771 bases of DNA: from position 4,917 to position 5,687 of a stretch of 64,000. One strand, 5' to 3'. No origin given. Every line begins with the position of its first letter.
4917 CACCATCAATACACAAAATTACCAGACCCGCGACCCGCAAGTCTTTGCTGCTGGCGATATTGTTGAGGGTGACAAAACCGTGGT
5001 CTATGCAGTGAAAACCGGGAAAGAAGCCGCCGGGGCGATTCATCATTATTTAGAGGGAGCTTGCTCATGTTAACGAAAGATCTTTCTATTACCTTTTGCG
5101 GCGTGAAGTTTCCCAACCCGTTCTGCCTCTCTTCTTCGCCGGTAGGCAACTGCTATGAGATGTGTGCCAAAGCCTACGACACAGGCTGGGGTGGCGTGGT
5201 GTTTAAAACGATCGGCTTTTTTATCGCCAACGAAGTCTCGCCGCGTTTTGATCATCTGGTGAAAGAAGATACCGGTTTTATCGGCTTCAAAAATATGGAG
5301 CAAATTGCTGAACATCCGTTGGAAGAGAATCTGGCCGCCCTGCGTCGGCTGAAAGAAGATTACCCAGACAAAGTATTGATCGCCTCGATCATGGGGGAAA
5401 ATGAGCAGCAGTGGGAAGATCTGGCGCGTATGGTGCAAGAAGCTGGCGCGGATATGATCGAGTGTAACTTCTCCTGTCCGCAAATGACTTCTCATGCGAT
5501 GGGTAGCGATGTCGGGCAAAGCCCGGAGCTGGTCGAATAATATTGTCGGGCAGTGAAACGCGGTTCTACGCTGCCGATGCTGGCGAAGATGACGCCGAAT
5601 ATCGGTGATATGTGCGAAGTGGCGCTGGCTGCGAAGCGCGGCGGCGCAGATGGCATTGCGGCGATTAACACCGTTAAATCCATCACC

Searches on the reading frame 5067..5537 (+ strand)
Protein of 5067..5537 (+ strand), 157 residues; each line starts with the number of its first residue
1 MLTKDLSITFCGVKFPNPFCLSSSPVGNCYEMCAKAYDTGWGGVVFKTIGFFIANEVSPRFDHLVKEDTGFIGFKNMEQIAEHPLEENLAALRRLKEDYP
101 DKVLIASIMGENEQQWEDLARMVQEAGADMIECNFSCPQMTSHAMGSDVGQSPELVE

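Call 12: find_encoding_contigs(protein=window:5067-5537:+, flank=3000, max_places=8)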
Protein window:5067-5537:+ (157 aa): 25 contigs read that carry it; 2 places shown.
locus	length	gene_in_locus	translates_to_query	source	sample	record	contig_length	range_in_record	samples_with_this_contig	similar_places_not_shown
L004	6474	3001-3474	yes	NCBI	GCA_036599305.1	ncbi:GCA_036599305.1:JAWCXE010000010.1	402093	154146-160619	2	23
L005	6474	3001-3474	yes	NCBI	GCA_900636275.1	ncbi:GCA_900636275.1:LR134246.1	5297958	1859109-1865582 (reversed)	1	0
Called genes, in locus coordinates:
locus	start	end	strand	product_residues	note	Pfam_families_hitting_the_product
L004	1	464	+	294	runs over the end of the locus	PF00383:dCMP_cyt_deam_1, PF08211:dCMP_cyt_deam_2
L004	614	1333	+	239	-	PF02698:DUF218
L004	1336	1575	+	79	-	PF10808:DUF2542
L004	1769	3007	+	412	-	PF14691:Fer4_20, PF01262:AlaDh_PNT_C (faint), PF01266:DAO (faint), PF01494:FAD_binding_3 (faint), PF03486:HI0933_like (faint), PF07992:Pyr_redox_2, PF13450:NAD_binding_8, PF00070:Pyr_redox, +1 more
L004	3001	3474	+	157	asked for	PF01180:DHO_dh (weak)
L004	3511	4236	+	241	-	PF01180:DHO_dh, PF12797:Fer4_2 (faint), PF12837:Fer4_6 (weak), PF13237:Fer4_10 (faint), PF00037:Fer4 (faint), PF12838:Fer4_7, PF14697:Fer4_21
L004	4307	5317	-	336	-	PF02653:BPD_transp_2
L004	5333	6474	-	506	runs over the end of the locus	PF00005:ABC_tran, PF13304:AAA_21 (faint), PF00005:ABC_tran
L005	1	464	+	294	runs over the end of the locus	PF00383:dCMP_cyt_deam_1, PF08211:dCMP_cyt_deam_2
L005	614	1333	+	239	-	PF02698:DUF218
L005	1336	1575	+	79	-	PF10808:DUF2542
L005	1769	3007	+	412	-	PF14691:Fer4_20, PF01262:AlaDh_PNT_C (faint), PF01266:DAO (faint), PF01494:FAD_binding_3 (faint), PF03486:HI0933_like (faint), PF07992:Pyr_redox_2, PF13450:NAD_binding_8, PF00070:Pyr_redox, +1 more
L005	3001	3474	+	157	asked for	PF01180:DHO_dh (weak)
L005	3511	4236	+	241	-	PF01180:DHO_dh, PF12797:Fer4_2 (faint), PF12837:Fer4_6 (weak), PF13237:Fer4_10 (faint), PF00037:Fer4 (faint), PF12838:Fer4_7, PF14697:Fer4_21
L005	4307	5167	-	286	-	PF02653:BPD_transp_2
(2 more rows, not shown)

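Call 15: list_cluster_members(proteins=[window:5067-5537:+, window:5577-6299:+])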
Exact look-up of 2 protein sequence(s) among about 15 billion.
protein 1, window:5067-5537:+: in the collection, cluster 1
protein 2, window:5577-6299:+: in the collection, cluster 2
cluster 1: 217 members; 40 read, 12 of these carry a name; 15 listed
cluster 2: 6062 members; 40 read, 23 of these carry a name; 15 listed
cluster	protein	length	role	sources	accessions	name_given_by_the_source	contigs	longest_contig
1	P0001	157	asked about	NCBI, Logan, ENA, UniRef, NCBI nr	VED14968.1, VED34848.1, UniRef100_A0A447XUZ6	dihydropyrimidine dehydrogenase [Escherichia coli] | dihydrouracil dehydrogenase (NAD(+)) n=2 Tax=Escherichia coli TaxID=562 ...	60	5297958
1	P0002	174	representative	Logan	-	-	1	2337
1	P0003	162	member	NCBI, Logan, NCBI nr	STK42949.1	dihydropyrimidine dehydrogenase [Escherichia coli]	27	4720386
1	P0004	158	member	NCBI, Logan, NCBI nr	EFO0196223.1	NAD-dependent dihydropyrimidine dehydrogenase subunit PreA, partial [Escherichia coli] | NAD-dependent dihydropyrimidine dehydrogenase subunit PreA [Escherichia coli]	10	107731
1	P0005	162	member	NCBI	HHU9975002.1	TPA: tRNA-dihydrouridine synthase, partial [Escherichia coli]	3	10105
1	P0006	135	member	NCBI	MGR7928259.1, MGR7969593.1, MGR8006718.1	NAD-dependent dihydropyrimidine dehydrogenase subunit PreA, partial [Escherichia coli]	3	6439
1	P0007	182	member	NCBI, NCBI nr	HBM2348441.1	TPA: tRNA-dihydrouridine synthase, partial [Salmonella enterica subsp. enterica] | tRNA-dihydrouridine synthase [Salmonella enterica subsp. enterica]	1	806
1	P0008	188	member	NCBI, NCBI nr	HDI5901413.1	TPA: tRNA-dihydrouridine synthase, partial [Escherichia coli] | tRNA-dihydrouridine synthase [Escherichia coli]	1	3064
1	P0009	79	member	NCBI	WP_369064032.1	tRNA-dihydrouridine synthase, partial [Escherichia coli]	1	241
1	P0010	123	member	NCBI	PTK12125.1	NAD-dependent dihydropyrimidine dehydrogenase subunit PreA, partial [Staphylococcus ...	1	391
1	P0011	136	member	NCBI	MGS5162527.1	NAD-dependent dihydropyrimidine dehydrogenase subunit PreA, partial [Escherichia coli]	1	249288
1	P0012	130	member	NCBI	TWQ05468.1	NAD-dependent dihydropyrimidine dehydrogenase subunit PreA, partial [Escherichia coli]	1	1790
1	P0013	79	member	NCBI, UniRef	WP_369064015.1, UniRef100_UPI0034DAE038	tRNA-dihydrouridine synthase, partial [Escherichia coli] | tRNA-dihydrouridine synthase n=1 Tax=Escherichia coli TaxID=562 RepID=UPI0034DAE038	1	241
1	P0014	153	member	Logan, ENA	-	-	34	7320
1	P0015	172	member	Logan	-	-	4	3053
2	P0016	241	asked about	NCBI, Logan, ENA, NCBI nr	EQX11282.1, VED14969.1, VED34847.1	hypothetical protein G915_00145 [Escherichia coli UMEA 3140-1]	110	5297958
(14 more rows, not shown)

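Call 17: search_protein_families(library=pfam, proteins=[window:5067-5537:+])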
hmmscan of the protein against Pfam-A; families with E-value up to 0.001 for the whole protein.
window:5067-5537:+ (157 aa): 2 families
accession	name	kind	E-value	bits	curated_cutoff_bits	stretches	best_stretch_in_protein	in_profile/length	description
PF01180.27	DHO_dh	-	5.8e-07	29.4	27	1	6-155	2-144/291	Dihydroorotate dehydrogenase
PF01207.24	Dus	-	0.00056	19.5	20.4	1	92-156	44-110/311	Dihydrouridine synthase (Dus)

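Call 18: find_encoding_contigs(protein=P0016, flank=3000, max_places=10)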
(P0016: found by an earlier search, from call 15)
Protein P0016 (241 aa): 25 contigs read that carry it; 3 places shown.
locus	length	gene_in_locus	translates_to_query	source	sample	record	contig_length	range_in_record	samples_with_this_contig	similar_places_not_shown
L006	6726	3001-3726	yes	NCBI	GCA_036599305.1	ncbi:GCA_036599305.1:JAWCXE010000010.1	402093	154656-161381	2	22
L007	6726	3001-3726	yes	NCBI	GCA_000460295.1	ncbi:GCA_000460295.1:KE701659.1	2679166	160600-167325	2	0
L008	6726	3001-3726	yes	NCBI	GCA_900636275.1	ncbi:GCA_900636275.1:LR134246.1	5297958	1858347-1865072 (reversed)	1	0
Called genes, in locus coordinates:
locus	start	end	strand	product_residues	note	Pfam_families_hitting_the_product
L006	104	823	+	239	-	PF02698:DUF218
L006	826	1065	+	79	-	PF10808:DUF2542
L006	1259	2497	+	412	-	PF14691:Fer4_20, PF01262:AlaDh_PNT_C (faint), PF01266:DAO (faint), PF01494:FAD_binding_3 (faint), PF03486:HI0933_like (faint), PF07992:Pyr_redox_2, PF13450:NAD_binding_8, PF00070:Pyr_redox, +1 more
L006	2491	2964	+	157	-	PF01180:DHO_dh (weak)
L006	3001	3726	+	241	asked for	PF01180:DHO_dh, PF12797:Fer4_2 (faint), PF12837:Fer4_6 (weak), PF13237:Fer4_10 (faint), PF00037:Fer4 (faint), PF12838:Fer4_7, PF14697:Fer4_21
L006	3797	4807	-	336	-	PF02653:BPD_transp_2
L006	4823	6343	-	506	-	PF00005:ABC_tran, PF13304:AAA_21 (faint), PF00005:ABC_tran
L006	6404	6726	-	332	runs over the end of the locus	PF00532:Peripla_BP_1, PF13407:Peripla_BP_4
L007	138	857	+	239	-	PF02698:DUF218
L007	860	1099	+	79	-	PF10808:DUF2542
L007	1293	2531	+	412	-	PF14691:Fer4_20, PF01262:AlaDh_PNT_C (faint), PF01266:DAO (faint), PF01494:FAD_binding_3 (faint), PF03486:HI0933_like (faint), PF07992:Pyr_redox_2, PF13450:NAD_binding_8, PF00070:Pyr_redox, +1 more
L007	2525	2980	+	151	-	PF01180:DHO_dh (weak)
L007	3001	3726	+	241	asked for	PF01180:DHO_dh, PF12797:Fer4_2 (faint), PF12837:Fer4_6 (weak), PF13237:Fer4_10 (faint), PF00037:Fer4 (faint), PF12838:Fer4_7, PF14697:Fer4_21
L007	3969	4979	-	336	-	PF02653:BPD_transp_2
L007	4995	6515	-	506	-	PF00005:ABC_tran, PF13304:AAA_21 (faint), PF00005:ABC_tran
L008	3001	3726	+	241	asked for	PF01180:DHO_dh, PF12797:Fer4_2 (faint), PF12837:Fer4_6 (weak), PF13237:Fer4_10 (faint), PF00037:Fer4 (faint), PF12838:Fer4_7, PF14697:Fer4_21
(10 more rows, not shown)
